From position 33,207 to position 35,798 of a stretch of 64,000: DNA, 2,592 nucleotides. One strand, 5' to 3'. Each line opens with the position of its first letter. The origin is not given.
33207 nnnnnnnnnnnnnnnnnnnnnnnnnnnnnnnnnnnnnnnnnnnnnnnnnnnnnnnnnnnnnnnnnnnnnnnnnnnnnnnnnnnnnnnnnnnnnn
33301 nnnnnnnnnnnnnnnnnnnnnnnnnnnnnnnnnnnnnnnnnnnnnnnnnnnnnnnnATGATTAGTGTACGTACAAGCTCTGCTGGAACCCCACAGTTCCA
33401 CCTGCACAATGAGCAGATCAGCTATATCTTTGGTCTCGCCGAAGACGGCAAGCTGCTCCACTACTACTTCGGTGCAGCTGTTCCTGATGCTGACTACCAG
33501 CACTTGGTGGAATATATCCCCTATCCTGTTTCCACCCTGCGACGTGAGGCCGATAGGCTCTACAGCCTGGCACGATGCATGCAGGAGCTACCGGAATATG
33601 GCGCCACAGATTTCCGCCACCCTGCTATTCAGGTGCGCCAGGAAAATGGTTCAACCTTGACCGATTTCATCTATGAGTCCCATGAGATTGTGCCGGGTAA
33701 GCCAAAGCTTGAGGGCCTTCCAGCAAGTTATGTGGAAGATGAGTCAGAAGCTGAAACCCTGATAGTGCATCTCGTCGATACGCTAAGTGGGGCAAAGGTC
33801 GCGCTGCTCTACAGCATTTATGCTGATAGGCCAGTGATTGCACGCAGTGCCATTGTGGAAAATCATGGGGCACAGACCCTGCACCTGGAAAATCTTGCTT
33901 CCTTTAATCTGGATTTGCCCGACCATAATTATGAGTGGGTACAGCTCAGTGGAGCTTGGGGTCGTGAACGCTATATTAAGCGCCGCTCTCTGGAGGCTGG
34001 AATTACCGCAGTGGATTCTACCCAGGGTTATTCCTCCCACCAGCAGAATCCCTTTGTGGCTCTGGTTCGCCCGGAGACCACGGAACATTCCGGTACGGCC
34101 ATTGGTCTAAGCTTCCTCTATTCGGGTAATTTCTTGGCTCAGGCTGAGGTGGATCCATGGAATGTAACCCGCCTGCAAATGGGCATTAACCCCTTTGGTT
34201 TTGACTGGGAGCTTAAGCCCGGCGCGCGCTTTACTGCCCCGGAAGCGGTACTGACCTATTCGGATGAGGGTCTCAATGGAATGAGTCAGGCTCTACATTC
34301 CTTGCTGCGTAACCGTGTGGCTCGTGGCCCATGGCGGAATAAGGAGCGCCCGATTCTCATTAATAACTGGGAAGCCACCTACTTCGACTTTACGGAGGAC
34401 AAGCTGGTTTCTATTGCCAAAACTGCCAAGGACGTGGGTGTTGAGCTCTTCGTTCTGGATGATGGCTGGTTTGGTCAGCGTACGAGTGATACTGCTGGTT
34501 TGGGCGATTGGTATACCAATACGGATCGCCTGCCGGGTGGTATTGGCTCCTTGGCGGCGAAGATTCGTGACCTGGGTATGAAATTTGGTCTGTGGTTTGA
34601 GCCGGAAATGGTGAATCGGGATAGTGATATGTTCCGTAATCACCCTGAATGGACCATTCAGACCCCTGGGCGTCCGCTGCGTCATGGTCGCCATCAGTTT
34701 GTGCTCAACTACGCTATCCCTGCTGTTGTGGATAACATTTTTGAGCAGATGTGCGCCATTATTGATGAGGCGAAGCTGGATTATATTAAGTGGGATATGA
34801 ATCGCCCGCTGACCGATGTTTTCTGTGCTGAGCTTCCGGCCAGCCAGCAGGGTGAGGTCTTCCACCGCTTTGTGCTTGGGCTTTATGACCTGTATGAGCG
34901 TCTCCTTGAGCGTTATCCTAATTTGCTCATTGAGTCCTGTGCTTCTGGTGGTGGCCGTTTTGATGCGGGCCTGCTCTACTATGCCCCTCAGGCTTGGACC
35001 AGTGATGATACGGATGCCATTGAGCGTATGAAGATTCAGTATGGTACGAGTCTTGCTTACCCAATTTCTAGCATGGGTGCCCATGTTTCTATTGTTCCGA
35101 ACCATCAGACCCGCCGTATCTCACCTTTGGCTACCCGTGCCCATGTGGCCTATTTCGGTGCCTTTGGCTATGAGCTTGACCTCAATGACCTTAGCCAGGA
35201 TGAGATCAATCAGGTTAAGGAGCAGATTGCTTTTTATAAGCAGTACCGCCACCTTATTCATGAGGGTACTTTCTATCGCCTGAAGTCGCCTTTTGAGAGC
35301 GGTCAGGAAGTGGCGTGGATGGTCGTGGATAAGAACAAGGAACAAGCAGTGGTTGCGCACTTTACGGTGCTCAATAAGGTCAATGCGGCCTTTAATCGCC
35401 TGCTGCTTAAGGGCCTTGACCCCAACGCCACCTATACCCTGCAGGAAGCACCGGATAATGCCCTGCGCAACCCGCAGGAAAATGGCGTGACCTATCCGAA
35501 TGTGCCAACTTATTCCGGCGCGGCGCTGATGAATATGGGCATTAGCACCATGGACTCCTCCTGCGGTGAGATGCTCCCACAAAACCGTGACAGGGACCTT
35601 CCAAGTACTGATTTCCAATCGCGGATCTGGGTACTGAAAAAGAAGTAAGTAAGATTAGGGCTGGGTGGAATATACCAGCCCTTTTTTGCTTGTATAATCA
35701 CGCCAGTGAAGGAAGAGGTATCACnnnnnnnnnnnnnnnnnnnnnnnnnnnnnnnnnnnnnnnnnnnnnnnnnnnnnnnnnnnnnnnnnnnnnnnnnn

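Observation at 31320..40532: Streptococcus/LAB-type melibiose-galactose island embedded in a corynebacterial chromosome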

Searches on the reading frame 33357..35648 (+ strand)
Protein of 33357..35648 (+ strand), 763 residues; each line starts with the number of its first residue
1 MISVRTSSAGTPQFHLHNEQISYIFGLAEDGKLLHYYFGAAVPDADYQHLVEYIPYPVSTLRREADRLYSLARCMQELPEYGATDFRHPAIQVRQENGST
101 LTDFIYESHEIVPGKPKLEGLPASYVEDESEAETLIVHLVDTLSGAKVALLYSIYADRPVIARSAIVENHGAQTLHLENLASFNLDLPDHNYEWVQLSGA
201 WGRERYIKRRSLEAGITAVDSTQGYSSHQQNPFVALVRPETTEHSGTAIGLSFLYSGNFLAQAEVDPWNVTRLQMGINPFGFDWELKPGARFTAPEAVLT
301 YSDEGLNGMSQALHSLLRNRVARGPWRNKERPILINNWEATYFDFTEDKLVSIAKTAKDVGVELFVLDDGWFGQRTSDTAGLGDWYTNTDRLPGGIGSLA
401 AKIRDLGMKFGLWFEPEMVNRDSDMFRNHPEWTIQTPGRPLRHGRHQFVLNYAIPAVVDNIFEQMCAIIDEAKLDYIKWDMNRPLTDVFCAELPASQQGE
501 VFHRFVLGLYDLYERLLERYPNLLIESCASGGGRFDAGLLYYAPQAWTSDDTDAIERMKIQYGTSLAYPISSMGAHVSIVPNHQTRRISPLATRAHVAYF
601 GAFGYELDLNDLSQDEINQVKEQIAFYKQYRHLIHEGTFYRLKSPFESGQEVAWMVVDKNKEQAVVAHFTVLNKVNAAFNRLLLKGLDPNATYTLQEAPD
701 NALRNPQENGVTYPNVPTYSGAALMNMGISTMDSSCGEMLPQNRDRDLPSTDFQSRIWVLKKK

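Call 3: search_protein_families(library=ncbifam, proteins=[window:33357-35648:+])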
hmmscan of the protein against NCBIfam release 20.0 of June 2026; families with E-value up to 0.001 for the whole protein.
window:33357-35648:+ (763 aa): 1 family
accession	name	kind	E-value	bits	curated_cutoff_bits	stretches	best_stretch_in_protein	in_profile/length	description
NF053652.1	BtArabpyrBAD1528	equivalog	7.8e-22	77.1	1100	1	334-561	316-544/730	beta-L-arabinopyranosidase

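Call 4: search_protein_families(library=pfam, proteins=[window:33357-35648:+])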
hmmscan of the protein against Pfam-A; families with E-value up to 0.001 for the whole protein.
window:33357-35648:+ (763 aa): 4 families
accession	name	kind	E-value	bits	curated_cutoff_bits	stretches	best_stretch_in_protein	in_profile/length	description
PF02065.24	Melibiase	-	2.5e-157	523.7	27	1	292-637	2-347/347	Melibiase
PF16875.11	Glyco_hydro_36N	-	6.1e-91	304.8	27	1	31-287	1-253/253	Glycosyl hydrolase family 36 N-terminal domain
PF16874.11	Glyco_hydro_36C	-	9.1e-21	74.5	27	1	652-760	2-77/77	Glycosyl hydrolase family 36 C-terminal domain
PF16499.11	Melibiase_2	-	0.0006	19.6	23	0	354-413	40-96/284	Alpha galactosidase A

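Call 23: find_homologous_proteins(query=window:33357-35648:+)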
Query window:33357-35648:+ (763 aa): 8000 proteins with E <= 0.001 among 8000 candidates; the best 120 are listed.
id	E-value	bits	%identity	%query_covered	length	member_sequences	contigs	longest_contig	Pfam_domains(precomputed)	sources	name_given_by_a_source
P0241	0.0e+0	1785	100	100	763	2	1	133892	PF16875.12,PF02065.25,PF16874.12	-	-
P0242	0.0e+0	1123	61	72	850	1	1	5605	PF16875.12,PF01055.33,PF02065.25,PF16874.12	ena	-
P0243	0.0e+0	1092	63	98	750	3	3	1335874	PF16875.12,PF02065.25,PF16874.12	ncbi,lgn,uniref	ncbi:alpha-galactosidase [Enterococcus sp.]|uniref:alpha-galactosidase n=1 Tax=Enterococcus sp. TaxI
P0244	0.0e+0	1089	63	98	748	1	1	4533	PF16875.12,PF02065.25,PF16874.12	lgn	-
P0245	0.0e+0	1088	63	98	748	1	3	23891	PF16875.12,PF02065.25,PF16874.12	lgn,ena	-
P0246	0.0e+0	1088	63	98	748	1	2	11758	PF16875.12,PF02065.25,PF16874.12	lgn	-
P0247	0.0e+0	1088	62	98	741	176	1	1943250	PF16875.12,PF02065.25,PF16874.12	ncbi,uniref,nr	ncbi:alpha-galactosidase [Streptococcus sp. oral taxon 056 str. F0418]|uniref:alpha-galactosidase n=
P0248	0.0e+0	1087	63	98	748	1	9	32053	PF16875.12,PF02065.25,PF16874.12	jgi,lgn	jgi:alpha-galactosidase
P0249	0.0e+0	1087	63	98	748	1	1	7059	PF16875.12,PF02065.25,PF16874.12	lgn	-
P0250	0.0e+0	1087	63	98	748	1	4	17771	PF16875.12,PF02065.25,PF16874.12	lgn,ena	-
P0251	0.0e+0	1087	62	98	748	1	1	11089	PF16875.12,PF02065.25,PF16874.12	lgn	-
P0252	0.0e+0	1086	63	98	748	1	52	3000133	PF16875.12,PF02065.25,PF16874.12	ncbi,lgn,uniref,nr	ncbi:alpha-galactosidase [Loigolactobacillus coryniformis subsp. coryniformis]|uniref:Alpha-galactos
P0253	0.0e+0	1086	62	98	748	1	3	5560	PF16875.12,PF02065.25,PF16874.12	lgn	-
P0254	0.0e+0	1086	62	98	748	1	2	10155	PF16875.12,PF02065.25,PF16874.12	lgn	-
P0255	0.0e+0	1085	63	98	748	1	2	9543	PF16875.12,PF02065.25,PF16874.12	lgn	-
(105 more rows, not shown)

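Call 40: find_encoding_contigs(protein=P0247, flank=10000, max_places=1)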
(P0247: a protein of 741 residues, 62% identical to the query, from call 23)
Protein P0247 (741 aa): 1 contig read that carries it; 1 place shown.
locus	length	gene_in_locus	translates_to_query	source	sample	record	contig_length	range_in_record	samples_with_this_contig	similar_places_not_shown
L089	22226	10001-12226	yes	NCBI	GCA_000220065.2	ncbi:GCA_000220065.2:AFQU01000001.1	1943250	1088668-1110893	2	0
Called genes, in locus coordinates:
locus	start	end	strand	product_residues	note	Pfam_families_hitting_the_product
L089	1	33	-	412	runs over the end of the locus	-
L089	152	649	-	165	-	-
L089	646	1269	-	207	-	PF02463:SMC_N (faint), PF00005:ABC_tran, PF13304:AAA_21 (faint)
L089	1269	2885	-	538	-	-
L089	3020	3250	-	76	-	-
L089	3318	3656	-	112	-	-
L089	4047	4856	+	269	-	PF12844:HTH_19 (weak), PF01381:HTH_3 (weak), PF21259:Rgg_C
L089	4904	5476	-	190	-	PF03352:Adenine_glyco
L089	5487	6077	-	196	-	PF01330:RuvA_N, PF14520:HHH_5, PF07499:RuvA_C (faint)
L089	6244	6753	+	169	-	PF13560:HTH_31, PF01381:HTH_3, PF12844:HTH_19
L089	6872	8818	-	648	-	PF02518:HATPase_c, PF13589:HATPase_c_3, PF01119:DNA_mis_repair, PF08676:MutL_C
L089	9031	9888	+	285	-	PF02311:AraC_binding, PF00165:HTH_AraC (weak), PF12833:HTH_18, PF00165:HTH_AraC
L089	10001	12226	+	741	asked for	PF16875:Glyco_hydro_36N, PF02065:Melibiase, PF16874:Glyco_hydro_36C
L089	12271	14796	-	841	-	PF01624:MutS_I, PF05188:MutS_II, PF05192:MutS_III, PF05190:MutS_IV, PF00488:MutS_V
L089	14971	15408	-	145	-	PF01316:Arg_repressor, PF02863:Arg_repressor_C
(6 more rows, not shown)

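Call 41: find_encoding_contigs(protein=P0243, flank=10000, max_places=1)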
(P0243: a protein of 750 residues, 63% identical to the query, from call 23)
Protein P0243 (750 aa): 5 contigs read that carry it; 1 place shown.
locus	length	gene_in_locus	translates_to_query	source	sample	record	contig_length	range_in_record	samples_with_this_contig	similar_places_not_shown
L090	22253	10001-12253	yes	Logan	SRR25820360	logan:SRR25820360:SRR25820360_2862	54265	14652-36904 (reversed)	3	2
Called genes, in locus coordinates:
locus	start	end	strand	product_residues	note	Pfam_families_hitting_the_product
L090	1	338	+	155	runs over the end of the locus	-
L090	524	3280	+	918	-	-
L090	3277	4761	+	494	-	PF16774:Dit_N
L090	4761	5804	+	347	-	-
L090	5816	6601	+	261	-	PF20747:Caudo_bapla_N (weak)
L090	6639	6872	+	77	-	PF10779:XhlA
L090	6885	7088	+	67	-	PF16938:Phage_holin_Dp1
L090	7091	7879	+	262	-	PF01510:Amidase_2, PF08230:CW_7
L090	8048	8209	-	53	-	-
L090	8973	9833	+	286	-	PF02311:AraC_binding, PF00165:HTH_AraC (weak), PF12833:HTH_18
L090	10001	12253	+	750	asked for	PF16875:Glyco_hydro_36N, PF02065:Melibiase, PF16874:Glyco_hydro_36C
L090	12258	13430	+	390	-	PF00083:Sugar_tr (weak), PF07690:MFS_1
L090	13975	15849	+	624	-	PF07602:DUF1565 (faint), PF22842:Pel9A-like_beta_helix, PF21258:Glyco_hydro_120_ins, PF13229:Beta_helix (weak)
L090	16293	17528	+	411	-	PF01547:SBP_bac_1, PF13416:SBP_bac_8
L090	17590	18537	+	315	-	PF00528:BPD_transp_1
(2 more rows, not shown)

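Call 42: find_encoding_contigs(protein=P0252, flank=10000, max_places=1)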
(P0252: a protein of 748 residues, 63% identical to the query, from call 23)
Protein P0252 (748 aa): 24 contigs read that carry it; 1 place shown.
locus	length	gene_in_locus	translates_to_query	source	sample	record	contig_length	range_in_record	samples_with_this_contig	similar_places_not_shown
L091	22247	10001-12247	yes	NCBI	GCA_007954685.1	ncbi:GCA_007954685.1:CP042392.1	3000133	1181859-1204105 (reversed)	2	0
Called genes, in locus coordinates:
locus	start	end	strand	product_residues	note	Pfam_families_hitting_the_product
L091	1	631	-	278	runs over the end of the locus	PF08951:EntA_Immun, PF01625:PMSR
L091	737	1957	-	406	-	PF12698:ABC2_membrane_3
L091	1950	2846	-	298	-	PF00005:ABC_tran, PF13304:AAA_21, PF13732:DrrA1-3_C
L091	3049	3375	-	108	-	PF09391:DUF2000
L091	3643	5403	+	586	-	PF00664:ABC_membrane, PF00005:ABC_tran, PF02463:SMC_N (weak)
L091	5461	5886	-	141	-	PF00582:Usp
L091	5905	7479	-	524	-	PF01566:Nramp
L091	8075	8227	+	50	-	-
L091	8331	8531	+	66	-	-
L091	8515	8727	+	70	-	-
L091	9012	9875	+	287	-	PF02311:AraC_binding, PF00165:HTH_AraC, PF12833:HTH_18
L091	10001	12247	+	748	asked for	PF16875:Glyco_hydro_36N, PF02065:Melibiase, PF16874:Glyco_hydro_36C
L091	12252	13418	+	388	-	PF00083:Sugar_tr, PF07690:MFS_1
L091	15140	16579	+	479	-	PF00251:Glyco_hydro_32N, PF08244:Glyco_hydro_32C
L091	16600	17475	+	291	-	PF00480:ROK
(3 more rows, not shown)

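Call 53: search_solved_structures(query=window:33357-35648:+, max_evalue=1e-50, show_alignments=1)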
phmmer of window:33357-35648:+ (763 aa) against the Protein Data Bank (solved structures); distinct sequences matched with E-value up to 1e-50: 12.
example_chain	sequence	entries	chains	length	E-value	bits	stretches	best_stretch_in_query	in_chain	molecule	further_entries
4fnq_A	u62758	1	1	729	6e-249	831.4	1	8-696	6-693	Alpha-galactosidase AgaB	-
4fnr_A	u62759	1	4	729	4.9e-247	825.1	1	10-696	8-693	Alpha-galactosidase AgaA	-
4fnp_A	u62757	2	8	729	7.9e-246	821.1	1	10-696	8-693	Alpha-galactosidase AgaA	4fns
4fnt_A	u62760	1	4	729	1.1e-245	820.6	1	10-696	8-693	Alpha-galactosidase AgaA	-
4fnu_A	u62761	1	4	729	3.1e-245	819.1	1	10-696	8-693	Alpha-galactosidase AgaA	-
8k1a_A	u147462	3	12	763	3.1e-243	812.5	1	11-695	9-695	Alpha-galactosidase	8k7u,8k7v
3mi6_A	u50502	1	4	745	8.7e-217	725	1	12-702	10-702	Alpha-galactosidase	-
2xn0_A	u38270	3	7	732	1.6e-212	710.9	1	13-697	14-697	ALPHA-GALACTOSIDASE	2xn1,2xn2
2yfn_A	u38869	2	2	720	9.7e-189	632.3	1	14-697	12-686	ALPHA-GALACTOSIDASE-SUCROSE KINASE AGASK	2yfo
6jhp_A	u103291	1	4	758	5.6e-164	550.4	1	13-696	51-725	Alpha-galactosidase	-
6phu_A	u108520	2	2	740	1.4e-158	532.5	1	29-698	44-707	Alpha-galactosidase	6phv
6phw_A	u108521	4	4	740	7.1e-158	530.2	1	29-698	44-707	Alpha-galactosidase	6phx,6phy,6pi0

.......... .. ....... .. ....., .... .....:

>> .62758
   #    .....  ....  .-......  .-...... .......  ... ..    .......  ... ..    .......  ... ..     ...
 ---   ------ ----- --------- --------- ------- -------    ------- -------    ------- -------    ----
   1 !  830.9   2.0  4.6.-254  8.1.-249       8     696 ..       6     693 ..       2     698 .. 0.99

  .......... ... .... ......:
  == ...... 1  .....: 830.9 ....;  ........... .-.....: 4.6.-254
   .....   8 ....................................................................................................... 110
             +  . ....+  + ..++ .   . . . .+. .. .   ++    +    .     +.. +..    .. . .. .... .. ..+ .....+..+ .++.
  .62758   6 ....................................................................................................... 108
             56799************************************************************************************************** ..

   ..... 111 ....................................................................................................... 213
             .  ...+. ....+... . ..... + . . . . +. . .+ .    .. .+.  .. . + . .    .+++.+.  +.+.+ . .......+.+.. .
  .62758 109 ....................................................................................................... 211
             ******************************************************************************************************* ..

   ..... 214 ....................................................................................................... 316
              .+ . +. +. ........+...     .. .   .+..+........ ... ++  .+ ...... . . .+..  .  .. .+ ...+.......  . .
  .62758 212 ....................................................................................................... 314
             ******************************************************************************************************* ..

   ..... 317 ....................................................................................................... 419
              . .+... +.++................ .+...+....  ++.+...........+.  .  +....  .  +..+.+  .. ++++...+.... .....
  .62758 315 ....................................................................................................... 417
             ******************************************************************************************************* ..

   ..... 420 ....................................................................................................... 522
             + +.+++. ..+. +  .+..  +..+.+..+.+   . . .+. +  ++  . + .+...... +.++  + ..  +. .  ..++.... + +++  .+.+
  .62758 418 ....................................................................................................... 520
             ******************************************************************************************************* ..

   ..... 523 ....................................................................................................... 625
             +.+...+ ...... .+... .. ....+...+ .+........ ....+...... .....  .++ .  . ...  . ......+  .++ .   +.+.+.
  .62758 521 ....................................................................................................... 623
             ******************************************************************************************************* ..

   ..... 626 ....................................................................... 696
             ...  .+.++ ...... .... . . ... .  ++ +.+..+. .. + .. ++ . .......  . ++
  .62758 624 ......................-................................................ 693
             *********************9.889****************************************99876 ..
